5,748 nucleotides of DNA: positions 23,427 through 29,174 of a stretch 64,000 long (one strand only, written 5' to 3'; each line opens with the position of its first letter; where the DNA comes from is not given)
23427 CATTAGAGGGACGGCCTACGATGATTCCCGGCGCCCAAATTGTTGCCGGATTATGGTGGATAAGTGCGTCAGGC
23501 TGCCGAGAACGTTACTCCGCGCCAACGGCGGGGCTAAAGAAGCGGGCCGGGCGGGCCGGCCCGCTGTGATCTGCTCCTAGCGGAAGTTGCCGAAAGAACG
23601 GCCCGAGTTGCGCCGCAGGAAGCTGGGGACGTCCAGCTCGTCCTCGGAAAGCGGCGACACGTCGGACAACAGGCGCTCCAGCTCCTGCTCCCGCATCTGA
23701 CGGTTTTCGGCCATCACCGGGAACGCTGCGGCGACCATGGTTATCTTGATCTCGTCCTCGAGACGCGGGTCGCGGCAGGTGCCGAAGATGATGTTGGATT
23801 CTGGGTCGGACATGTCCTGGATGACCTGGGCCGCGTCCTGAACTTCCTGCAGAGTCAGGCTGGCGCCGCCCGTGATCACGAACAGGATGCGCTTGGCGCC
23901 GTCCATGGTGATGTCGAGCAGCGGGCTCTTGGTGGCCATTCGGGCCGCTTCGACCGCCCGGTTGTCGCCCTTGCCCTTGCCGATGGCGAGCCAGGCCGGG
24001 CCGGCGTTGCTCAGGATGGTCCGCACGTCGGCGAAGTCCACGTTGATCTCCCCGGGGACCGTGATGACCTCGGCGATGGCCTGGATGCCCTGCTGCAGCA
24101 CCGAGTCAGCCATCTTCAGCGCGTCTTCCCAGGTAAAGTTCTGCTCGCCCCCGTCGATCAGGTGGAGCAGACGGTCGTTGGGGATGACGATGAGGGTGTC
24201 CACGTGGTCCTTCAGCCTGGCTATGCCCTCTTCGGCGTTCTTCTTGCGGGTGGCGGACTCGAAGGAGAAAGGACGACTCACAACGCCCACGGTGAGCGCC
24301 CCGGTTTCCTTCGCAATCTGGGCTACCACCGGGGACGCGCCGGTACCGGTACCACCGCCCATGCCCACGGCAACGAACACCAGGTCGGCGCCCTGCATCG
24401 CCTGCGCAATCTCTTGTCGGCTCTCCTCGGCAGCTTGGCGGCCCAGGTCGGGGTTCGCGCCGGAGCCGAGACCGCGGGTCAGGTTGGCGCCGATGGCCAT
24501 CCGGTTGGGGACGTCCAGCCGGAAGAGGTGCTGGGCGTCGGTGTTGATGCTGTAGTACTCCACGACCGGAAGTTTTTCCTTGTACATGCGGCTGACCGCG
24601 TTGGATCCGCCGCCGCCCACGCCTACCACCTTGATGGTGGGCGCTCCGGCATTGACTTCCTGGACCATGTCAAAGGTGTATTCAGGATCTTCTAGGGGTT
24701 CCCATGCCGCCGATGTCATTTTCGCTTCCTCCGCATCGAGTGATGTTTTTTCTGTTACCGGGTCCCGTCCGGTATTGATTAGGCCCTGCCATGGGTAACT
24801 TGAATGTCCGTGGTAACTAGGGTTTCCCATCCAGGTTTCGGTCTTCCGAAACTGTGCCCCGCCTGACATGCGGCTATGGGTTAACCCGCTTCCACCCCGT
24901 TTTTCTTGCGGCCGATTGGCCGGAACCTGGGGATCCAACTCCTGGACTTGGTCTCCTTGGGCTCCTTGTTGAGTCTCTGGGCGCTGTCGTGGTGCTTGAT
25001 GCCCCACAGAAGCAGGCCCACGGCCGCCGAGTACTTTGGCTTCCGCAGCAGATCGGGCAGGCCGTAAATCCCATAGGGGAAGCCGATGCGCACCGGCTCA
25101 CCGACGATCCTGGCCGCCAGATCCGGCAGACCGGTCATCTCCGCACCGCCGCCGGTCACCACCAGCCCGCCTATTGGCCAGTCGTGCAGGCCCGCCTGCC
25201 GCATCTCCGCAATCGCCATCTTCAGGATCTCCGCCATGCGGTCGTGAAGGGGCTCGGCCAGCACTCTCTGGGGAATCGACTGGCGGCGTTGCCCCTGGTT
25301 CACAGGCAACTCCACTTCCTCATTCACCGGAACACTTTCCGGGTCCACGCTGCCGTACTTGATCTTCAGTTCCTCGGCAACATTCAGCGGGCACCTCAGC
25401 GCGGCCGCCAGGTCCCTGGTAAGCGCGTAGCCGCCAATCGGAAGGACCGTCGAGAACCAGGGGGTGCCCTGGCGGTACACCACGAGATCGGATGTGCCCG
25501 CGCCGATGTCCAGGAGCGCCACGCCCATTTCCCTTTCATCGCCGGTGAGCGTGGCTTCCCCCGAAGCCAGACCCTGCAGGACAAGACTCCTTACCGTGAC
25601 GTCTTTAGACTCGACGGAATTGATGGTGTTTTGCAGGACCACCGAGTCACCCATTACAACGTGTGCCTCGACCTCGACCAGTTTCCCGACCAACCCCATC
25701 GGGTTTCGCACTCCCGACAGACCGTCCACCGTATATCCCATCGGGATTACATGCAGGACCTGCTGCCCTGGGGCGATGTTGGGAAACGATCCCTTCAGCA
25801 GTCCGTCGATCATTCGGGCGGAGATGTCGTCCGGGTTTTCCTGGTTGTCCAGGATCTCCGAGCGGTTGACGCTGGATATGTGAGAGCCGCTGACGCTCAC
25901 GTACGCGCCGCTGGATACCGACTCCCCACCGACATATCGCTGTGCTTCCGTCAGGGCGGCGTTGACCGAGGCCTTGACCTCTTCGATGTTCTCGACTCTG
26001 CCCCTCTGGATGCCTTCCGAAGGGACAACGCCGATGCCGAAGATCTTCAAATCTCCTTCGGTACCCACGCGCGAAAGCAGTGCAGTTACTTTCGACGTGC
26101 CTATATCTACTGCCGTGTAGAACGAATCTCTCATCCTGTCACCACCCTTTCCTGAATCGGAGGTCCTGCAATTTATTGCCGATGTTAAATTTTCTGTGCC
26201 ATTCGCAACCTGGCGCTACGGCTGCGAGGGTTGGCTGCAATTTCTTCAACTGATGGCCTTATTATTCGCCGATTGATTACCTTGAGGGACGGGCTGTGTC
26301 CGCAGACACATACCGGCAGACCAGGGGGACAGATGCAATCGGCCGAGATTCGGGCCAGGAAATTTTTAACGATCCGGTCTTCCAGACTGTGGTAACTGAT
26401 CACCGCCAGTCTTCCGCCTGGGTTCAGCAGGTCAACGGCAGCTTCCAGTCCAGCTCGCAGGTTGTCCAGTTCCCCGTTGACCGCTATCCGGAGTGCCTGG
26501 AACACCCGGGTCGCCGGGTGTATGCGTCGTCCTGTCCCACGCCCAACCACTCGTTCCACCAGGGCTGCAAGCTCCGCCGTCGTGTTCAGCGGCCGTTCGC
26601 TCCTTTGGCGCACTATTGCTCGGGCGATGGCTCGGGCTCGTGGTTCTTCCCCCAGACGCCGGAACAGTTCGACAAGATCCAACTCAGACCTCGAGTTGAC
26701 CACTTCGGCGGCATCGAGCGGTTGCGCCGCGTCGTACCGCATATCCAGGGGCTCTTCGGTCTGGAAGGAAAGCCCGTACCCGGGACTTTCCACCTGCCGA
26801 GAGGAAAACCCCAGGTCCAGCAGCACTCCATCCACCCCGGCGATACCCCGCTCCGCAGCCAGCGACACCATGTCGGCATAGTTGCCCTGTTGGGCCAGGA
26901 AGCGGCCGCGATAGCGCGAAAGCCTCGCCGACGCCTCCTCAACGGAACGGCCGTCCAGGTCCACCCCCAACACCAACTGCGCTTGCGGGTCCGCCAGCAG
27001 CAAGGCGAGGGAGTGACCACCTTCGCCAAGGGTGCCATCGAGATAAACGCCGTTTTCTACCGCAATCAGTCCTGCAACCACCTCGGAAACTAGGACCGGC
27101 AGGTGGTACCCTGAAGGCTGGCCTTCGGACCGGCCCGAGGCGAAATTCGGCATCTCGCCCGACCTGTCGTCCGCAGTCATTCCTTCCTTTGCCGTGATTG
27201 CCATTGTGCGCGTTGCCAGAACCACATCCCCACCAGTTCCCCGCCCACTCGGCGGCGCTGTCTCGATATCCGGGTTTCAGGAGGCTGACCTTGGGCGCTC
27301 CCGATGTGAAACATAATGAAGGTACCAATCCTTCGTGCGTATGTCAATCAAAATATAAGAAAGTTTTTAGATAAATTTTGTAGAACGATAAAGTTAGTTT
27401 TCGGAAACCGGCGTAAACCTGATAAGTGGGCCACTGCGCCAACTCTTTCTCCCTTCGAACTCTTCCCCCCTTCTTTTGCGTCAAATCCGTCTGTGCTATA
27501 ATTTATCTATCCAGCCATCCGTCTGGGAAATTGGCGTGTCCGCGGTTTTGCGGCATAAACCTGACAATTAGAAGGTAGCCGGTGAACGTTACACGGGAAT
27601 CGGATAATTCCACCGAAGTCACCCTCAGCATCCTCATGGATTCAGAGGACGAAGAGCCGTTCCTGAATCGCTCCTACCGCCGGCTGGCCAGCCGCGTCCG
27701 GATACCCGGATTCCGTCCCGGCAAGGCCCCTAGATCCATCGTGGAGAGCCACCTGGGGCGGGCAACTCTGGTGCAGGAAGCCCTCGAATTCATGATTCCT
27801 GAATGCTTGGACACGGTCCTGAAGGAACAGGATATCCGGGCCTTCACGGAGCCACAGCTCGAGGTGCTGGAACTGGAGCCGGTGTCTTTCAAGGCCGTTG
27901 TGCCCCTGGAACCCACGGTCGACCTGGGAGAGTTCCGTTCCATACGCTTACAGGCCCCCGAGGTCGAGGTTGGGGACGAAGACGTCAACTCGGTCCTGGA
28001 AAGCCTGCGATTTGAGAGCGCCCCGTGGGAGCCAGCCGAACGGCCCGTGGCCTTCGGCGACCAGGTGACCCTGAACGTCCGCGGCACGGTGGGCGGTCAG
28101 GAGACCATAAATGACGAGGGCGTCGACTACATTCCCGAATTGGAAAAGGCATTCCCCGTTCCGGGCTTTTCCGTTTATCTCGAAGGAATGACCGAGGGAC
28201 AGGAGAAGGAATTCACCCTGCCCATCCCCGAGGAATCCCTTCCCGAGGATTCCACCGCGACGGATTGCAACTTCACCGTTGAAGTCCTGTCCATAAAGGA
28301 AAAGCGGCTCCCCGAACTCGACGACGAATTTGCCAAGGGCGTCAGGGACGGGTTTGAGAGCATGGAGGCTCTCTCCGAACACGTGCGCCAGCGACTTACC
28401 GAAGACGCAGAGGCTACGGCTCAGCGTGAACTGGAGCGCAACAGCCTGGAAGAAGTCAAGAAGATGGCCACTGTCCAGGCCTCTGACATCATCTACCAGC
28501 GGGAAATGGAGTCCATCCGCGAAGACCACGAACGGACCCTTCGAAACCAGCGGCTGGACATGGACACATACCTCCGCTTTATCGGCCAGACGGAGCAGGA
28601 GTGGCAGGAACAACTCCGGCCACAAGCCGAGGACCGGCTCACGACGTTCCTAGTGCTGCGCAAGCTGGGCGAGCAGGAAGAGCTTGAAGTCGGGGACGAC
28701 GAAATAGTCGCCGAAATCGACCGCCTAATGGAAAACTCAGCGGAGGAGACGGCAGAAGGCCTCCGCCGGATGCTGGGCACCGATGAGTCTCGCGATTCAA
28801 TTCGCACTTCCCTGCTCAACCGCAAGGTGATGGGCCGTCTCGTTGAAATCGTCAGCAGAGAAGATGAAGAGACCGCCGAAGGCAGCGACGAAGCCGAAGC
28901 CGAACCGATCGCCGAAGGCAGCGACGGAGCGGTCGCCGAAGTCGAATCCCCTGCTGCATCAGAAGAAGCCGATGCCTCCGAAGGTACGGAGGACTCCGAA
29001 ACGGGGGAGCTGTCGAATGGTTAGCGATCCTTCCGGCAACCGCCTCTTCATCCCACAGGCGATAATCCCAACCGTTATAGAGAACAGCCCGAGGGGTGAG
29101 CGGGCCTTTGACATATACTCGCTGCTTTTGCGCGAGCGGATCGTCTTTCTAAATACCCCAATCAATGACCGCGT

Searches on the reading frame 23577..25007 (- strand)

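Call 47: search_protein_families(library=pfam, proteins=[window:23577-25007:-], max_evalue=0.0001)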
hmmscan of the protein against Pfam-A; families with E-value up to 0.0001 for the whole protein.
window:23577-25007:- (476 aa): 2 families
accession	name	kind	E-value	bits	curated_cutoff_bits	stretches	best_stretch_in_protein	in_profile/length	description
PF00091.31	Tubulin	-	1.1e-47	163.3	33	1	125-284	2-189/190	Tubulin/FtsZ family, GTPase domain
PF12327.13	FtsZ_C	-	2.9e-27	95.2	27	1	336-428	1-93/95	FtsZ family, C-terminal domain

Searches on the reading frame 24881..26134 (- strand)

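Call 47: search_protein_families(library=pfam, proteins=[window:24881-26134:-], max_evalue=0.0001)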
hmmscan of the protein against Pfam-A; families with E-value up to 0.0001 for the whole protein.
window:24881-26134:- (417 aa): 3 families
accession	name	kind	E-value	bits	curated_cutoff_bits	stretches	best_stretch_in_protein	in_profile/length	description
PF14450.12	FtsA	-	7.2e-36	123.8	31.8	1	206-373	1-127/127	Cell division protein FtsA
PF02491.25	SHS2_FTSA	-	1.1e-15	58.1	25.4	1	83-160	1-78/79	SHS2 domain inserted in FTSA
PF11104.14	PilM_2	-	2.9e-07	30.2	27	0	193-259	170-236/340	Type IV pilus assembly protein PilM;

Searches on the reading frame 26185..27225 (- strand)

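Call 47: search_protein_families(library=pfam, proteins=[window:26185-27225:-], max_evalue=0.0001)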
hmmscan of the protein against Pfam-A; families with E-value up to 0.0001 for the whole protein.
window:26185-27225:- (346 aa): 1 family
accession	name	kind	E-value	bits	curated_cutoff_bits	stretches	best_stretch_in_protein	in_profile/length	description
PF01795.25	Methyltransf_5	-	2.5e-102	342.9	27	1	40-346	3-309/309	MraW methylase family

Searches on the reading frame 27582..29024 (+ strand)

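Call 47: search_protein_families(library=pfam, proteins=[window:27582-29024:+], max_evalue=0.0001)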
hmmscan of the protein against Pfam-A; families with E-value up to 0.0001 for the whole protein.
window:27582-29024:+ (480 aa): 2 families
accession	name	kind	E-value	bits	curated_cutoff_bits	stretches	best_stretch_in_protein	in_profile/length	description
PF05697.18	Trigger_N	-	7.2e-33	114.3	22.2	1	1-142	1-144/144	Bacterial trigger factor protein (TF)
PF05698.19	Trigger_C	-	1.1e-22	81.2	22.7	1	260-421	1-161/162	Bacterial trigger factor protein (TF) C-terminus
